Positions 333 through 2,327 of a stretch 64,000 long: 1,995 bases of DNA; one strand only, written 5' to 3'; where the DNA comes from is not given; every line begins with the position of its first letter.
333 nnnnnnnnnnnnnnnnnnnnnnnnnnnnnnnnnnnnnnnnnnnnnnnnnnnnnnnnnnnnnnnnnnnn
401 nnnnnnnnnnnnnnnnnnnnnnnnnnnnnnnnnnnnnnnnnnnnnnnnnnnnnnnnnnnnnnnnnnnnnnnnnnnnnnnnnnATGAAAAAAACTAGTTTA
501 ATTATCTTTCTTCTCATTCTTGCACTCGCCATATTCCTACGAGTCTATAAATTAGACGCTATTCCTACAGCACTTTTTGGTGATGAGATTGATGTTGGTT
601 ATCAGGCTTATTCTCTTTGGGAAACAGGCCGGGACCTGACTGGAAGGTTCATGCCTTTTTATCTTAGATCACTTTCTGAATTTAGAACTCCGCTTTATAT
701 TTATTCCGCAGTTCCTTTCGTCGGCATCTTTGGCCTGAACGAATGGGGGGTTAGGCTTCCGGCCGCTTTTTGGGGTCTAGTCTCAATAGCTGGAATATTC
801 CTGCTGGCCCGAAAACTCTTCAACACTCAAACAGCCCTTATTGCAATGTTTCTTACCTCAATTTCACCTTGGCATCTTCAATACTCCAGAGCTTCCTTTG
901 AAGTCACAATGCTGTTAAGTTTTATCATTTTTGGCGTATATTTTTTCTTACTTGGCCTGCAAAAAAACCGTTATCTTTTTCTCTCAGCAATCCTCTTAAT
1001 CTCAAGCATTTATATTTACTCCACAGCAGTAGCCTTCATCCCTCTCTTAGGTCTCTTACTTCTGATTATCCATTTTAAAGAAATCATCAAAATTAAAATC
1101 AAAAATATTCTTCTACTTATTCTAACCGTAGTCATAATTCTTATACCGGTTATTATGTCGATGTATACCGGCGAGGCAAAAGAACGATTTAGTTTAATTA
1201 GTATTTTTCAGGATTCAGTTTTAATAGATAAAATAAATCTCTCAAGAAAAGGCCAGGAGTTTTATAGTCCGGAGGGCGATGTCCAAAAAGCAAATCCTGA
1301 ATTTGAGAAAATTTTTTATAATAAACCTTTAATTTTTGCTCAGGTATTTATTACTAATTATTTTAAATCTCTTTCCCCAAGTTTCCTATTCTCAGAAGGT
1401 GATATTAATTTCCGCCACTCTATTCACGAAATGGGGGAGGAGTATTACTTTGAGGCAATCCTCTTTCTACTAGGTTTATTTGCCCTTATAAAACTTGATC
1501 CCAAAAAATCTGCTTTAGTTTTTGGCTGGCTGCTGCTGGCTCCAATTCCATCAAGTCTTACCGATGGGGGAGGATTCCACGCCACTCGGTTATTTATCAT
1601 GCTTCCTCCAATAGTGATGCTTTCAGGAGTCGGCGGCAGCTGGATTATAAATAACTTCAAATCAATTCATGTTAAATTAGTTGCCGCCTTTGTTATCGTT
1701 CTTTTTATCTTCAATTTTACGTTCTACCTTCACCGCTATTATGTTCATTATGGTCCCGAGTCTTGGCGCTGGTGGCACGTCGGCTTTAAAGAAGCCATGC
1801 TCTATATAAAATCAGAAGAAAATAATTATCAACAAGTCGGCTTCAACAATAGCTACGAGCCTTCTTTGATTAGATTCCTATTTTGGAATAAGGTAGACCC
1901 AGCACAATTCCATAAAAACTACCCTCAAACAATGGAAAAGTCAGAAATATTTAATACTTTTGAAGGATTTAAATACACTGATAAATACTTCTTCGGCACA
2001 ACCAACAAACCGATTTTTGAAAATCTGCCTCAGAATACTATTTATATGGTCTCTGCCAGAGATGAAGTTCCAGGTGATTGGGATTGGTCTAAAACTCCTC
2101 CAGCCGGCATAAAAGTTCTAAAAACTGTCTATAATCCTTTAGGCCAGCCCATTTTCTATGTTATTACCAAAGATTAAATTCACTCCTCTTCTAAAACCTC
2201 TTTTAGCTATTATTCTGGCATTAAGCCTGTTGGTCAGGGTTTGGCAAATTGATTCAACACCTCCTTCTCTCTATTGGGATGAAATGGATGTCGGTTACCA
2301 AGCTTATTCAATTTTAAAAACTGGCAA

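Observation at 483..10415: Six head-to-tail PMT/ArnT-like GT-C glycosyltransferase paralogs with overlapping junctions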

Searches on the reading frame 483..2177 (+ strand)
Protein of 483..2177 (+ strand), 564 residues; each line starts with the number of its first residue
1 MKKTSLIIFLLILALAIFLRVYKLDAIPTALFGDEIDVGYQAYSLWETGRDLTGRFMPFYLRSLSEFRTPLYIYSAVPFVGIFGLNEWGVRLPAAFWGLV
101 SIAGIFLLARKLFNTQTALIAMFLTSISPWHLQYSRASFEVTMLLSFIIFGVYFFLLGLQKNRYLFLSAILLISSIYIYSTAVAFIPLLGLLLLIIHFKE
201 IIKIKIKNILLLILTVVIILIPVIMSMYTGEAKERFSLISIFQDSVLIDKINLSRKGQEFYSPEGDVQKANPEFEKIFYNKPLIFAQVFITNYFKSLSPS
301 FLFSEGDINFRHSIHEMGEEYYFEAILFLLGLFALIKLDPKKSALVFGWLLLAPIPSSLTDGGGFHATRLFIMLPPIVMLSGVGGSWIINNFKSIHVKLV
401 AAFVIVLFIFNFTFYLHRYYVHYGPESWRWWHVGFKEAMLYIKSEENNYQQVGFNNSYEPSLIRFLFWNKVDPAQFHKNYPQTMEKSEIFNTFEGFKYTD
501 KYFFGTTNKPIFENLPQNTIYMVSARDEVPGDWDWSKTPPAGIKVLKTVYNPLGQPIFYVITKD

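Call 5: search_protein_families(library=pfam, proteins=[window:483-2177:+], max_evalue=0.01)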
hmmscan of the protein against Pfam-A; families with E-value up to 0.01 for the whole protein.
window:483-2177:+ (564 aa): 1 family
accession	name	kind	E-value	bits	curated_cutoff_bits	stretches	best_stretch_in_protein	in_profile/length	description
PF13231.12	PMT_2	-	2.8e-15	57.3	26.1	1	70-224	4-158/160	Dolichyl-phosphate-mannose-protein mannosyltransferase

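Call 6: search_protein_families(library=ncbifam, proteins=[window:483-2177:+], max_evalue=0.01)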
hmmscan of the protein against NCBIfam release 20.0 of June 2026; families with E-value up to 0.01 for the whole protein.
window:483-2177:+ (564 aa): 1 family
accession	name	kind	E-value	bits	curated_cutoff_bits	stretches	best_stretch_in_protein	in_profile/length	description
TIGR03663.1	TIGR03663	subfamily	4.9e-11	42.3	126.25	1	8-244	3-239/435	flippase activity-associated protein Agl23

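Call 12: find_homologous_proteins(query=window:483-2177:+)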
Query window:483-2177:+ (564 aa): 1102 proteins with E <= 0.001 among 8000 candidates; the best 120 are listed.
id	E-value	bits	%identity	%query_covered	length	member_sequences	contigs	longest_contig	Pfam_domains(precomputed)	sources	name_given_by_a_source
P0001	0.0e+0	1243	98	100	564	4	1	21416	PF13231.13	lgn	-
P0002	0.0e+0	1041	79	100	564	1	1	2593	PF02366.25,PF13231.13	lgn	-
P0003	0.0e+0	1035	81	100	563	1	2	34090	PF13231.13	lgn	-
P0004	0.0e+0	1034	79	100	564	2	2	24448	PF02366.25,PF13231.13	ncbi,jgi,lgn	-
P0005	0.0e+0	1031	78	100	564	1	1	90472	PF13231.13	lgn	-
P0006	0.0e+0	1024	79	100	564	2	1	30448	PF02366.25,PF13231.13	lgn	-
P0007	0.0e+0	1024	79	99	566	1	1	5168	PF02366.25,PF13231.13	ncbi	-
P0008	0.0e+0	1022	78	100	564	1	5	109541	PF13231.13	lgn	-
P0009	5.1e-295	998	76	100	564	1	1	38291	PF02366.25,PF13231.13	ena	-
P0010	1.1e-284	964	73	100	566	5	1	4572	PF13231.13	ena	-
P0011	4.3e-279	945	72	100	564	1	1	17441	PF02366.25,PF13231.13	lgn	-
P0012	3.7e-277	939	71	100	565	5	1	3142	PF13231.13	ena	-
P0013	8.8e-277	937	73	97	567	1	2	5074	PF13231.13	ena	-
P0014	1.6e-276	937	72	100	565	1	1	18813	PF13231.13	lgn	-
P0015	4.5e-275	932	70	100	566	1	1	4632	PF13231.13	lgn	-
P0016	7.2e-275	931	72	100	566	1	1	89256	PF02366.25,PF13231.13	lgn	-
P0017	8.2e-275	931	72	100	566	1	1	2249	PF13231.13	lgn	-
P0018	3.1e-274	929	70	100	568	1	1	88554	PF13231.13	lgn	-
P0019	1.3e-272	924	70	100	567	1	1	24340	PF13231.13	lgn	-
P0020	1.9e-272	923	71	100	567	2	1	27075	PF02366.25,PF13231.13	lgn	-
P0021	1.1e-271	921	70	99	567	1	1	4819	PF13231.13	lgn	-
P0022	2.8e-270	916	71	100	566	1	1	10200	PF13231.13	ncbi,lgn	-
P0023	2.8e-268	909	69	100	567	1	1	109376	PF13231.13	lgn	-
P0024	8.4e-268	908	71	100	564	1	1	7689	PF13231.13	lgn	-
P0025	2.4e-267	906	69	100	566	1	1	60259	PF13231.13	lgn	-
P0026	3.1e-266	903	69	97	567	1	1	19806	PF13231.13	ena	-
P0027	8.2e-265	898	71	99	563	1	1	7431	PF02366.25,PF13231.13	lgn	-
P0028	2.0e-264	897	68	100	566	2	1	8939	PF13231.13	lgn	-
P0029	3.6e-264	896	68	100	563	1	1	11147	PF13231.13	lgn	-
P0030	3.8e-263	892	69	100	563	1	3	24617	PF13231.13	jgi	jgi:4-amino-4-deoxy-L-arabinose transferase-like glycosyltransferase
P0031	5.4e-263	892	70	100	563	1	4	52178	PF13231.13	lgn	-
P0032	8.3e-263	891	69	97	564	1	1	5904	PF02366.25,PF13231.13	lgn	-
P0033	1.2e-261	887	68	100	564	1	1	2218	PF02366.25,PF13231.13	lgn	-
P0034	2.2e-261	887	69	100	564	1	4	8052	PF13231.13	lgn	-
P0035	2.5e-261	886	68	100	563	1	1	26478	PF02366.25,PF13231.13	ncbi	-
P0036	6.3e-260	882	68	100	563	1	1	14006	PF13231.13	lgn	-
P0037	1.5e-259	881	67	100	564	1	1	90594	PF13231.13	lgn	-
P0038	1.7e-259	880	68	97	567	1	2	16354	PF13231.13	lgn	-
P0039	3.6e-259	879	68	99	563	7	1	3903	PF13231.13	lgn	-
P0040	3.6e-257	873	68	99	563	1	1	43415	PF13231.13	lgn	-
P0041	7.1e-253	859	67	100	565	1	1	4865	PF13231.13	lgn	-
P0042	1.3e-250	851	67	100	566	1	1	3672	PF13231.13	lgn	-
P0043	7.6e-249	845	65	100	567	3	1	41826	PF13231.13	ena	-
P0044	4.7e-248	843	65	100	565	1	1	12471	PF13231.13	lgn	-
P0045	5.8e-247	839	64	100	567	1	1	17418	PF13231.13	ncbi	-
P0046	1.3e-238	811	63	100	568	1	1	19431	PF13231.13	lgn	-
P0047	7.3e-236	802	63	96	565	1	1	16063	PF13231.13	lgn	-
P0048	7.1e-218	743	59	100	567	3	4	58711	PF13231.13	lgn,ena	-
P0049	3.5e-217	741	59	97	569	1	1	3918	PF13231.13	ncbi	-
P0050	1.7e-216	738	57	100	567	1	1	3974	PF02366.25,PF13231.13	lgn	-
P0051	2.2e-215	735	58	99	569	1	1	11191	PF13231.13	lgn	-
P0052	3.8e-215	734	59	99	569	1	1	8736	PF02366.25,PF13231.13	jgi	jgi:4-amino-4-deoxy-L-arabinose transferase-like glycosyltransferase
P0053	4.4e-213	727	58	97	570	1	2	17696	PF02366.25,PF13231.13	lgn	-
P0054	2.0e-210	718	57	100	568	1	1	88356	PF13231.13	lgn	-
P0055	4.1e-205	701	56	99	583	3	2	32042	PF13231.13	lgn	-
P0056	6.0e-204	697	57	99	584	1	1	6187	PF13231.13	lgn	-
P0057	3.4e-203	695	57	99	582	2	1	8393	PF13231.13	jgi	jgi:4-amino-4-deoxy-L-arabinose transferase-like glycosyltransferase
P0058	1.1e-202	693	57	99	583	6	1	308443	PF13231.13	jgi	jgi:4-amino-4-deoxy-L-arabinose transferase-like glycosyltransferase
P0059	6.3e-202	690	54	100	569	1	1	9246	PF13231.13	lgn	-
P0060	3.4e-201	688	55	97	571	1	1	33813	PF02366.25,PF13231.13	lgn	-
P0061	2.3e-198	679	55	99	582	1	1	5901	PF13231.13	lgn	-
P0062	9.6e-197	673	55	99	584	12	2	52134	PF13231.13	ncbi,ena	-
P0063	3.6e-194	665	55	96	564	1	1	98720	PF13231.13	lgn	-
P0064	1.1e-191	657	54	99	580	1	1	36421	PF02366.25,PF13231.13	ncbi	-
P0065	4.6e-191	654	53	96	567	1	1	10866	PF13231.13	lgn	-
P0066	7.1e-190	651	55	96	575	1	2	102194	PF02516.21,PF13231.13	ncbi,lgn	-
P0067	2.0e-189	649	54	97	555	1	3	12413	PF02366.25,PF13231.13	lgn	-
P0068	1.4e-188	646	52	96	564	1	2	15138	PF13231.13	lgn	-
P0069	1.3e-187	643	53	98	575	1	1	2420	PF02366.25,PF13231.13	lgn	-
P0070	1.7e-187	643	54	100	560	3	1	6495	PF02366.25,PF13231.13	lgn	-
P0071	2.4e-187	642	53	98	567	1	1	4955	PF13231.13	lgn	-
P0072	5.9e-187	641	54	100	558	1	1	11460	PF13231.13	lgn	-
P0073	1.6e-186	639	53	98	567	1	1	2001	PF13231.13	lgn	-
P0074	1.5e-185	636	53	97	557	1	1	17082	PF13231.13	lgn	-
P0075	2.2e-185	636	53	99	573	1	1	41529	PF02366.25,PF13231.13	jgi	jgi:4-amino-4-deoxy-L-arabinose transferase-like glycosyltransferase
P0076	4.6e-184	631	52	100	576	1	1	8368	PF13231.13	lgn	-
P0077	6.4e-184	631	52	98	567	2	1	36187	PF13231.13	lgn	-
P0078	7.9e-184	631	52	98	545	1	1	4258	PF13231.13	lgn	-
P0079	1.2e-183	630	53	99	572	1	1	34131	PF13231.13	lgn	-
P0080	3.2e-183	629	53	98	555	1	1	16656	PF13231.13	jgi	jgi:4-amino-4-deoxy-L-arabinose transferase-like glycosyltransferase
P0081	1.3e-181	623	52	100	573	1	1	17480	PF13231.13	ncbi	-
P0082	2.3e-181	622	51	96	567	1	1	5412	PF13231.13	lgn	-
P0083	9.1e-181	621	51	97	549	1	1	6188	PF13231.13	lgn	-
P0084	6.2e-179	614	51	98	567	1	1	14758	PF13231.13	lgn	-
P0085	3.5e-178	612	51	99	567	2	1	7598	PF13231.13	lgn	-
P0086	5.1e-178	611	51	100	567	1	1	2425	PF13231.13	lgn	-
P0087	5.7e-178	611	52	99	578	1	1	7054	PF02366.25,PF13231.13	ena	-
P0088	6.4e-178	611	50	98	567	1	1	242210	PF02366.25,PF13231.13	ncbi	-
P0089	2.0e-177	609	50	98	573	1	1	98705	PF02516.21,PF13231.13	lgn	-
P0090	8.2e-177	607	52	96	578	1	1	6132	PF02366.25,PF13231.13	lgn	-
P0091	4.4e-176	605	51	99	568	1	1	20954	PF13231.13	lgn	-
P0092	1.4e-175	603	51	99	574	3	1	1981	PF02366.25,PF13231.13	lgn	-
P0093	4.6e-175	602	51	100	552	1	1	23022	PF02516.21,PF13231.13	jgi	jgi:4-amino-4-deoxy-L-arabinose transferase-like glycosyltransferase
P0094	1.3e-174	600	52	98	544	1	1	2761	PF02366.25,PF13231.13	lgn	-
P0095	1.3e-174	600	50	100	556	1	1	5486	PF13231.13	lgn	-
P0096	2.5e-173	596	48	96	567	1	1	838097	PF13231.13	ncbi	-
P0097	8.9e-173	594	51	100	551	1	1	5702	PF13231.13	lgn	-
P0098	1.5e-172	593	50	99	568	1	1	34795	PF02516.21,PF13231.13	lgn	-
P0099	2.4e-171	589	50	96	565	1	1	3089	PF13231.13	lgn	-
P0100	2.1e-169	583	49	99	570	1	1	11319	PF13231.13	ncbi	-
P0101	2.2e-169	583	50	100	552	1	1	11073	PF13231.13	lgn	-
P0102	2.6e-168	579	49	99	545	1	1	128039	PF13231.13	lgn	-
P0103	3.0e-168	579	48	98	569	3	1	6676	PF13231.13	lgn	-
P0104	3.7e-168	579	50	96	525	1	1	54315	PF13231.13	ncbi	-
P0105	2.7e-167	576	49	96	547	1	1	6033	PF13231.13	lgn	-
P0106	3.1e-167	576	50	100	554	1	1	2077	PF02516.21,PF13231.13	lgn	-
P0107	6.7e-167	575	51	95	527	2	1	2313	PF13231.13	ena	-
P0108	1.7e-166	573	48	98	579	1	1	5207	PF13231.13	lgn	-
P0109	3.1e-166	573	49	98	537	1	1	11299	PF02366.25,PF13231.13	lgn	-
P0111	1.0e-165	571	49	97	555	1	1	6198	PF13231.13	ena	-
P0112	5.0e-165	569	48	96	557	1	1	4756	PF13231.13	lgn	-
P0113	1.0e-164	567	50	94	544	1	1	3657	PF02366.25,PF13231.13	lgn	-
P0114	2.4e-164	566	48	99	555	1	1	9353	PF02366.25,PF02516.21,PF13231.13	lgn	-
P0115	2.6e-164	566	50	96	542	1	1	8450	PF13231.13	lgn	-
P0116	6.9e-164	565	49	96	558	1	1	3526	PF02516.21,PF13231.13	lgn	-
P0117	1.3e-163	564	50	98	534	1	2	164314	PF02366.25,PF13231.13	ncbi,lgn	-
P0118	1.3e-163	564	49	98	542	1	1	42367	PF02366.25,PF13231.13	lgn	-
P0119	5.8e-163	562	47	96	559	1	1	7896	PF02366.25,PF13231.13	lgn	-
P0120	8.6e-163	561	50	99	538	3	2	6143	PF13231.13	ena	-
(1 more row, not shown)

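Call 13: find_related_loci(query=window:483-2177:+, collection=genome_contigs, flank=10000)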
Query window:483-2177:+ (564 aa) in genome_contigs; peptide patterns used: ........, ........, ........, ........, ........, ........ (x = any residue, [..] = any of these).
167 stretches matched a pattern; 49 encode a relative of the query (tblastn E <= 1e-3); 49 distinct loci.
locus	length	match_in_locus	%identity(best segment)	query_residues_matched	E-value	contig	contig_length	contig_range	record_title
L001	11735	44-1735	79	1-564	0e+0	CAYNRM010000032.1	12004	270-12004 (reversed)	MAG TPA_asm: uncultured Gammaproteobacteria bacterium isolate SRP128246_co1_67 genome assembly, contig: NODE_12853_lengt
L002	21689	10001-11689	69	1-564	0e+0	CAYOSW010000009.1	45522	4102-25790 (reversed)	MAG TPA_asm: uncultured Gammaproteobacteria bacterium isolate binchicken_co105_397 genome assembly, contig: NODE_923_len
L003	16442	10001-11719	57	5-564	0e+0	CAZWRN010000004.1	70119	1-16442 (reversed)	MAG TPA_asm: uncultured Gammaproteobacteria bacterium isolate binchicken_co105_146 genome assembly, contig: NODE_418_len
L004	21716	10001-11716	56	5-564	0e+0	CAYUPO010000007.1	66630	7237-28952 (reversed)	MAG TPA_asm: uncultured Gammaproteobacteria bacterium isolate SRP286056_co1_297 genome assembly, contig: NODE_373_length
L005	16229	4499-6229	54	1-561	0e+0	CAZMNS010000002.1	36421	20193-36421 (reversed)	MAG TPA_asm: uncultured Gammaproteobacteria bacterium isolate binchicken_co38_1180 genome assembly, contig: NODE_2422_le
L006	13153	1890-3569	49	10-564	3e-175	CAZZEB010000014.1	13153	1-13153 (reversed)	MAG TPA_asm: uncultured Gammaproteobacteria bacterium isolate SRP342105_co1_364 genome assembly, contig: NODE_6415_lengt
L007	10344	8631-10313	49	9-564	1e-173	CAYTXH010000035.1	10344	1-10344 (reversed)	MAG TPA_asm: uncultured Gammaproteobacteria bacterium isolate SRP278252_co2_10 genome assembly, contig: NODE_13646_lengt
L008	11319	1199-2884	49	2-561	1e-164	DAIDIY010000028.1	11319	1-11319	MAG TPA_asm: Candidatus Daviesbacteria bacterium isolate clean373 k141_1046307, whole genome shotgun sequence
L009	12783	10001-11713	52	1-562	4e-166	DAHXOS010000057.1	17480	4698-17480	MAG TPA_asm: bacterium isolate clean1861 k141_316281, whole genome shotgun sequence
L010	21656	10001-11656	43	1-564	6e-123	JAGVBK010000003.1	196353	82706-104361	MAG: Candidatus Shapirobacteria bacterium isolate DeMMO6_54 c_000000029669, whole genome shotgun sequence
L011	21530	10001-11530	41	11-563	2e-122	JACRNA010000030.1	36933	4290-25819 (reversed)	MAG: Candidatus Amesbacteria bacterium isolate NC_groundwater_1921_Pr3_S-0.2um_39_4 scaffold_447691, whole genome shotgu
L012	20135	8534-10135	40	1-563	5e-122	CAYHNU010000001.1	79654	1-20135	MAG TPA_asm: uncultured Gammaproteobacteria bacterium isolate ERP119705_co13_425 genome assembly, contig: NODE_349_lengt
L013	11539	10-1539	41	11-563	8e-122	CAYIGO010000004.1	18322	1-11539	MAG TPA_asm: uncultured Gammaproteobacteria bacterium isolate ERP119705_co22_108 genome assembly, contig: NODE_2435_leng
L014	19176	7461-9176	56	5-564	0e+0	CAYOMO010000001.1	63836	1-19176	MAG TPA_asm: uncultured Gammaproteobacteria bacterium isolate SRP292972_co1_31 genome assembly, contig: NODE_328_length_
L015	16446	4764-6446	40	8-563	1e-119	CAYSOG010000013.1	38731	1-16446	MAG TPA_asm: uncultured Gammaproteobacteria bacterium isolate SRP200132_co1_489 genome assembly, contig: NODE_1760_lengt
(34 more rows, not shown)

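Call 19: search_solved_structures(query=A1, max_evalue=1, show_alignments=2)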
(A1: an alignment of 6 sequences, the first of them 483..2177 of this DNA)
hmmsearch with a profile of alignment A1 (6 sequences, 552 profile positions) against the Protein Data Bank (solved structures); distinct sequences matched with E-value up to 1: 1.
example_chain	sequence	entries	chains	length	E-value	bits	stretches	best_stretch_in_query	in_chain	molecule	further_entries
5ezm_A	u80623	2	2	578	0.0039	18.9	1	56-147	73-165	4-amino-4-deoxy-L-arabinose transferase or related glycosyltransferases of PMT family | 4-amino-4-deoxy-L-arabinose (L-Ara4N) transferase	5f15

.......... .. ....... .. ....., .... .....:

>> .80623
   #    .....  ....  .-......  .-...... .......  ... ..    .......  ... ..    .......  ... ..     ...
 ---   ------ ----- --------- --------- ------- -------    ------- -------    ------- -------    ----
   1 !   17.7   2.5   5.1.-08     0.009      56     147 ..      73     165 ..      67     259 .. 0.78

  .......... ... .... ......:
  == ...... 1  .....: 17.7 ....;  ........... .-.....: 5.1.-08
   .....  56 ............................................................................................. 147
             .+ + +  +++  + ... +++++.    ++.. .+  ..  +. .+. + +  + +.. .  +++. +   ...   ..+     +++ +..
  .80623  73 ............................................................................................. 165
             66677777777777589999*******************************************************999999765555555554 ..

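Call 31: predict_structure(alignment_id=A2)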
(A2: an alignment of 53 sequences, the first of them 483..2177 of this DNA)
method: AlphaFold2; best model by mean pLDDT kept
length: 564 residues; sequences in the alignment: 53
mean_pLDDT: 89.9   pTM: 0.89
mean pLDDT of the five models: 89.9, 89.2, 87.6, 85.0, 84.7
residues with pLDDT >= 90: 351; 70-90: 187; 50-70: 26; < 50: 0
segments of 3 or more residues with pLDDT < 50: none
pLDDT, mean of each block of 10 residues (from residue 1): 94 98 90 91 95 84 79 95 95 97 99 98 97 87 97 98 97 92 93 97 95 94 77 61 72 77 86 83 88 93 78 71 96 92 96 93 84 97 98 97 97 92 84 91 96 83 93 92 82 88 88 88 89 90 94 91 89
secondary structure, 60 per line:
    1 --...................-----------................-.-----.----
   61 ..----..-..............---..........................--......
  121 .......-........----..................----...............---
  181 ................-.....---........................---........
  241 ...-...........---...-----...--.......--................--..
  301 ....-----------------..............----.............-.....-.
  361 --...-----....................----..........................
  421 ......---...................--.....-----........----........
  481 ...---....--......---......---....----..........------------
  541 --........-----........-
elements in order: H3-21 H33-48 H70-83 H87-112 H115-127 H129-136 H141-158 H163-177 H181-196 H198-202 H206-229 H233-239 H245-255 E259-261 E267-269 H272-278 H281-296 H299-304 H322-335 H340-352 H354-358 H371-390 H395-426 H430-448 E451-455 H461-468 H473-483 E487-490 E493-498 E502-507 H511-514 E519-524 H525-528 E543-550 E556-563

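Call 33: fold_search(model_id=the predicted structure, library=pdb)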
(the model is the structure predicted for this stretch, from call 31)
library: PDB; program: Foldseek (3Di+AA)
matches with E <= 10: 310; with E <= 0.001: 25
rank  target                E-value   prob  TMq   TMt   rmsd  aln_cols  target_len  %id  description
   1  6s7t_A                3.9e-08  1.00  0.51  0.42  13.3       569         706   13  Cryo-EM structure of human oligosaccharyltransferase complex OST-B (released 2019-12-18)
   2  8b6l_I                5.8e-08  1.00  0.51  0.43  13.3       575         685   12  Subtomogram average of the human Sec61-TRAP-OSTA-translocon (released 2022-12-07)
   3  9n9j_I                1.2e-07  1.00  0.51  0.42  12.9       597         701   12  Structure of a GRP94 folding intermediate engaged with a CCDC134- and FKBP11-bound secretory translocon (released 2025-11-19)
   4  8pn9_A                2.2e-07  1.00  0.51  0.45  13.3       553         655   13  Structure of human oligosaccharyltransferase OST-A complex bound to NGI-1 (released 2024-05-08)
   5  5f15                  4.9e-07  1.00  0.56  0.58  10.1       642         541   12  Crystal Structure of ArnT from Cupriavidus metallidurans bound to Undecaprenyl phosphate (released 2016-02-17)
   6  6s7o_A                5.1e-07  1.00  0.51  0.45  13.4       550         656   12  Cryo-EM structure of human oligosaccharyltransferase complex OST-A (released 2019-12-18)
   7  5ezm                  5.3e-07  1.00  0.43  0.44  15.3       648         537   10  Crystal Structure of ArnT from Cupriavidus metallidurans in the apo state (released 2016-02-17)
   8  7oci_F                6.9e-07  1.00  0.47  0.42  11.7       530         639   12  Cryo-EM structure of yeast Ost6p containing oligosaccharyltransferase complex (released 2022-02-16)
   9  6c26_A                7.9e-07  1.00  0.48  0.42  13.3       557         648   13  The Cryo-EM structure of a eukaryotic oligosaccharyl transferase complex (released 2018-01-31)
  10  7e9s_A                8.2e-07  1.00  0.48  0.33  13.2       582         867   12  Archaeal oligosaccharyltransferase AglB from Archaeoglobus fulgidus in complex with an inhibitory peptide and a dolich (released 2021-09-08)
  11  8agc_A                1.4e-06  1.00  0.47  0.39  14.8       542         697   14  Structure of yeast oligosaccharylransferase complex with lipid-linked oligosaccharide and non-acceptor peptide bound (released 2022-12-07)
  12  9s6t_A                1.9e-06  1.00  0.55  0.63   9.3       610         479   14  Ternary cryo-EM structure of chicken ALG12 with Dol25-PP-GlcNAc2Man7, Dol25-P-Man, and Fab (released 2026-03-18)
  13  8age_A                1.9e-06  1.00  0.46  0.41  11.0       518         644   14  Structure of yeast oligosaccharylransferase complex with acceptor peptide bound (released 2022-12-07)
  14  6ftg_5                1.9e-06  1.00  0.47  0.42  13.9       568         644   14  Subtomogram average of OST-containing ribosome-translocon complexes from canine rough microsomal membranes (released 2018-03-21)
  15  3wak                  2.3e-06  1.00  0.46  0.32  13.8       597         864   13  Crystal structure of the Archaeoglobus fulgidus oligosaccharyltransferase (O29867_ARCFU) in the apo form (released 2013-10-30)
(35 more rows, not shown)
